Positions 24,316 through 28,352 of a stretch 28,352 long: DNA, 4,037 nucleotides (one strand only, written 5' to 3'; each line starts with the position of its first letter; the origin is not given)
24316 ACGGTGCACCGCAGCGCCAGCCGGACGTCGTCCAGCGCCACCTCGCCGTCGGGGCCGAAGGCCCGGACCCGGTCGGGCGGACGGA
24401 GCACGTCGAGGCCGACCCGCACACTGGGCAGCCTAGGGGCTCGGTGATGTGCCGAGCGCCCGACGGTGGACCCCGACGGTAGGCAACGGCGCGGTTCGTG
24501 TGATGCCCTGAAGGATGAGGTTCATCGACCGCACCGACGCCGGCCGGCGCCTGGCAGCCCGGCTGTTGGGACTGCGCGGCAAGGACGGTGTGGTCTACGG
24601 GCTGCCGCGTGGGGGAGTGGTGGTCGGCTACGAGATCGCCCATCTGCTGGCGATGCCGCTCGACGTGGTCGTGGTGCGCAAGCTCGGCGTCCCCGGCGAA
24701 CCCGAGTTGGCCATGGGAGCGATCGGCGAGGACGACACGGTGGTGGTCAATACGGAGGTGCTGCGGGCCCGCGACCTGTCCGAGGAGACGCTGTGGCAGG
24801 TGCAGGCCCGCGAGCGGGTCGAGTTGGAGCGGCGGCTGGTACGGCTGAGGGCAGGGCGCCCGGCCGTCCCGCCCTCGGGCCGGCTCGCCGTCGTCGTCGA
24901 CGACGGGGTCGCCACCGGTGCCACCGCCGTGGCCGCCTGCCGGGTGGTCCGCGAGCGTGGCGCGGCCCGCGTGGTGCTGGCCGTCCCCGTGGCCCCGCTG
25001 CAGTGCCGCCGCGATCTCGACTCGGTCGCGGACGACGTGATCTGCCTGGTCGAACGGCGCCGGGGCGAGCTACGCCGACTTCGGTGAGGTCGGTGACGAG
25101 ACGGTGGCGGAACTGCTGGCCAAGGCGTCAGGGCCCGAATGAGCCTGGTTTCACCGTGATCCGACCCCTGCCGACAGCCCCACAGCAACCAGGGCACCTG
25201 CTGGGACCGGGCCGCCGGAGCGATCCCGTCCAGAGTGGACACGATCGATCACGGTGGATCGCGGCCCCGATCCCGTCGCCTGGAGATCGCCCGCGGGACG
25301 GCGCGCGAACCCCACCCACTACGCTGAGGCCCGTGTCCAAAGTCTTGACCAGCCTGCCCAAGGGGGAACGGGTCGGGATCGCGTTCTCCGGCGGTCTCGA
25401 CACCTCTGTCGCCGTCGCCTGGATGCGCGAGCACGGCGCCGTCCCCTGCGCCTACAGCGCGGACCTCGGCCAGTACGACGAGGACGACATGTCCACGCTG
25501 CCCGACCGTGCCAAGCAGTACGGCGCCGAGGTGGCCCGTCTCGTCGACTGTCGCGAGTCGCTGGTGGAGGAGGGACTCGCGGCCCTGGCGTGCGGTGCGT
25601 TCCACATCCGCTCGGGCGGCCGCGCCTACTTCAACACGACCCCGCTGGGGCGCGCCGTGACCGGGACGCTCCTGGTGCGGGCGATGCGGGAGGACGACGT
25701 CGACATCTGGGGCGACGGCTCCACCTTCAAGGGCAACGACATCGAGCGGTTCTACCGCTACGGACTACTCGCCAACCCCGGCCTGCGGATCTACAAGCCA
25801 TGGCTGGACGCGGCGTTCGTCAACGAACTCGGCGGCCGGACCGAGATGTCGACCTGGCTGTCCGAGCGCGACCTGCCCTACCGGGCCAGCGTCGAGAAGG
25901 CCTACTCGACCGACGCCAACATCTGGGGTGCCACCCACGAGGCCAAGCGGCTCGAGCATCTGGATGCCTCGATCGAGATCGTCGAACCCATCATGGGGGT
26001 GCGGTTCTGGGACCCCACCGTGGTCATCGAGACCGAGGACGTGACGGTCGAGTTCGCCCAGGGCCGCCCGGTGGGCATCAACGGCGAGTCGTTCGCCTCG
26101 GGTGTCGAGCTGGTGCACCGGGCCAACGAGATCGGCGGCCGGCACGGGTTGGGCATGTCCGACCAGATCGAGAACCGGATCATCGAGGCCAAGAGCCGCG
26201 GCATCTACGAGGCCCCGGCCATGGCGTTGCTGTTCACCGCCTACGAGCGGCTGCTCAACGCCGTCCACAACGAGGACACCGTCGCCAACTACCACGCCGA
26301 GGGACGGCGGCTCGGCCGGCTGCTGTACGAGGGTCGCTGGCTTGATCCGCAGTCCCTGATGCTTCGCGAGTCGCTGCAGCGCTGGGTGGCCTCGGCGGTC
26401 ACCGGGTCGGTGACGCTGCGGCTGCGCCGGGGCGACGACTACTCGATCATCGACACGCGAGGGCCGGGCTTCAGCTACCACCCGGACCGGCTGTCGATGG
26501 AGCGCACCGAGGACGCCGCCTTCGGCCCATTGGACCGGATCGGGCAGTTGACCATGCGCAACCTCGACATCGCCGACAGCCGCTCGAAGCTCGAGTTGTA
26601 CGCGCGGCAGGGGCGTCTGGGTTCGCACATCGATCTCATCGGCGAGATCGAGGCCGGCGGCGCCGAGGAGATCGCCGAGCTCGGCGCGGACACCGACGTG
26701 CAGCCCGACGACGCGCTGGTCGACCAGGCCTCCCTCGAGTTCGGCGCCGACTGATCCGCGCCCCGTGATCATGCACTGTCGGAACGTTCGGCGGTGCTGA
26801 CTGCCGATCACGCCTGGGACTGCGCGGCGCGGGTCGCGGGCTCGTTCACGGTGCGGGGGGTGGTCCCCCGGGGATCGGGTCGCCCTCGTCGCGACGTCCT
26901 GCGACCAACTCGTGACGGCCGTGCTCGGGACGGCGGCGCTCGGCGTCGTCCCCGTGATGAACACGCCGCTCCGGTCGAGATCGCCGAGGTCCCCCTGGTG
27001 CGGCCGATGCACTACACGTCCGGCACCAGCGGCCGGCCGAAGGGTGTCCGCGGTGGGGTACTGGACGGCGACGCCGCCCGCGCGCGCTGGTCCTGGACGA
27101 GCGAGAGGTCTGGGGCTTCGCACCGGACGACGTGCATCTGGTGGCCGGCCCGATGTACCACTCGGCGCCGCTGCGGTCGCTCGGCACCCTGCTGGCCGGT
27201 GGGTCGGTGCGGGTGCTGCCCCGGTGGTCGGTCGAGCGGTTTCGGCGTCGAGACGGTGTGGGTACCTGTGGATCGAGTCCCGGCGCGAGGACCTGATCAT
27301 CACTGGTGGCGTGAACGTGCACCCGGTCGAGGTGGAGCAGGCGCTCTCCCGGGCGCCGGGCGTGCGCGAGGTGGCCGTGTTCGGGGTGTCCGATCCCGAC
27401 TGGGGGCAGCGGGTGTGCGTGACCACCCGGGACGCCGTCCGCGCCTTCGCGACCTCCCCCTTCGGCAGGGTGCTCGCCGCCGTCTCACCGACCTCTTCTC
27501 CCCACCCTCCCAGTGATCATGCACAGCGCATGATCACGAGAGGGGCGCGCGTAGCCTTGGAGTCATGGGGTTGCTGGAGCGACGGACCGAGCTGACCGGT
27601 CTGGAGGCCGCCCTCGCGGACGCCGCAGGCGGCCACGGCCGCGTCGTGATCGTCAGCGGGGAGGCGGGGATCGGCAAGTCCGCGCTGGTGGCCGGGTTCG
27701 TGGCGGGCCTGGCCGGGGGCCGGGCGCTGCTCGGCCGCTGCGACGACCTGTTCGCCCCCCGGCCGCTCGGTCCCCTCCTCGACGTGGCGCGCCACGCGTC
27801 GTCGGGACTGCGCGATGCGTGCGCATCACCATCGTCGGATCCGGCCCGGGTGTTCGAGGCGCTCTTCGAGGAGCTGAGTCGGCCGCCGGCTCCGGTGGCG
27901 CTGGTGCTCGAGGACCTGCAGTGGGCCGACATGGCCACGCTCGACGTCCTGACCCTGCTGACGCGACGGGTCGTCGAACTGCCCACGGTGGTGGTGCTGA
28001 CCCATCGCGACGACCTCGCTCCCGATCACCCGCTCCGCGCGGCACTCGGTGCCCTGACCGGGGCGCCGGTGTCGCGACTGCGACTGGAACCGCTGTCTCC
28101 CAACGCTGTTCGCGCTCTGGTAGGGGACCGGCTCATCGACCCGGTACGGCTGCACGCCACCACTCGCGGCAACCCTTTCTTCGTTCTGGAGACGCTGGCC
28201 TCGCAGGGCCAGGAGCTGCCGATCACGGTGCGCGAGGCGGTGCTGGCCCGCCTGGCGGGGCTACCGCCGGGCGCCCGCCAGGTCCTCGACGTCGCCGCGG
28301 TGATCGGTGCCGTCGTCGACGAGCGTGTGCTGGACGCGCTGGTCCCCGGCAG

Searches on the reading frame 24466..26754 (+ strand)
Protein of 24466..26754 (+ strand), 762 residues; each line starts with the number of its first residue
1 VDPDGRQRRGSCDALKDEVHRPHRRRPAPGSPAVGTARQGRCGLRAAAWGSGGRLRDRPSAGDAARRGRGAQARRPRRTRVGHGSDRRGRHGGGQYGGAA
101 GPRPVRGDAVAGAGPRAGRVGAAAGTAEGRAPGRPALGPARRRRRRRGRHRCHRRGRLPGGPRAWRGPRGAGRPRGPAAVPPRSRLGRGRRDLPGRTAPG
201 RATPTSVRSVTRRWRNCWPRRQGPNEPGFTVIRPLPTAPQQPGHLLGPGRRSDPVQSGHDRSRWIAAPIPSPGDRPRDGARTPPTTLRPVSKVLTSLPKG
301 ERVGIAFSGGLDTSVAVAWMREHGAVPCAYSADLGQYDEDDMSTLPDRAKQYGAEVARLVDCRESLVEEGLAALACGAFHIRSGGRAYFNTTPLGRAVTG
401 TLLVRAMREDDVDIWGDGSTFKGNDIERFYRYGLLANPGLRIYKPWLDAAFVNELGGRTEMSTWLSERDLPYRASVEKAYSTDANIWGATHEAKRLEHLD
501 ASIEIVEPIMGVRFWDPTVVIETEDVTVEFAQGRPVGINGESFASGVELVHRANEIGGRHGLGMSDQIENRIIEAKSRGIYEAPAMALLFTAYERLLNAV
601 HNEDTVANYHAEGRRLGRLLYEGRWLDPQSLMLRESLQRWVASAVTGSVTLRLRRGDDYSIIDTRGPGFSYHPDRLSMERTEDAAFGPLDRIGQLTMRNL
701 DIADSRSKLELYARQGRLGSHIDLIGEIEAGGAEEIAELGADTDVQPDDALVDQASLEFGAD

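Call 13: search_protein_families(library=pfam, proteins=[window:24466-26754:+], max_evalue=0.001)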
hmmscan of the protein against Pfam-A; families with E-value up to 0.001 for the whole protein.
window:24466-26754:+ (762 aa): 2 families
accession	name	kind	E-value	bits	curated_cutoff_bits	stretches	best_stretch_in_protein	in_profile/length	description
PF20979.2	Arginosuc_syn_C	-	1.1e-31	110.5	27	1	480-682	1-198/219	Arginosuccinate synthase C-terminal domain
PF00764.25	Arginosuc_synth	-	6.6e-17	62.5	27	1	303-450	2-146/162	Arginosuccinate synthase N-terminal HUP domain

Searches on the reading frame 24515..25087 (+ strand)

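Call 13: search_protein_families(library=pfam, proteins=[window:24515-25087:+], max_evalue=0.001)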
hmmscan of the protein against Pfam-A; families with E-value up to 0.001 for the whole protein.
window:24515-25087:+ (190 aa): 1 family
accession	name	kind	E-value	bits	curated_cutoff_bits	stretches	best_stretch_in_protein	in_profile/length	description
PF00156.33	Pribosyltran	-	7.6e-14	51.8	26.3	1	8-178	13-143/158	Phosphoribosyl transferase domain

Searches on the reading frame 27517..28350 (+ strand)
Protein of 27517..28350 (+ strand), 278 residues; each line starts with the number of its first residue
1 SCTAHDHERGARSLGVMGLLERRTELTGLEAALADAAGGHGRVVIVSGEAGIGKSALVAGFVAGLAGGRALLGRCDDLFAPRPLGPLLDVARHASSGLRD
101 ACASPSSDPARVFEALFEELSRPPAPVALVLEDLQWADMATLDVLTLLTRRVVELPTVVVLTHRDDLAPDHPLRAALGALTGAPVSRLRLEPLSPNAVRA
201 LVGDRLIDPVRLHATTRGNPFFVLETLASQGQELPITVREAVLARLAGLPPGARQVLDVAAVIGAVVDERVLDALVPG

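Call 13: search_protein_families(library=pfam, proteins=[window:27517-28350:+], max_evalue=0.001)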
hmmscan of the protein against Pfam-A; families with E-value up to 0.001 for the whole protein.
window:27517-28350:+ (278 aa): 2 families
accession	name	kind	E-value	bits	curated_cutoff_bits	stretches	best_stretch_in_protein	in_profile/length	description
PF13191.12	AAA_16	-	4.3e-19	70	32.6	1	19-155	2-162/167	AAA ATPase domain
PF05729.18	NACHT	-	4.7e-06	27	26.7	1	42-202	1-160/167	NACHT domain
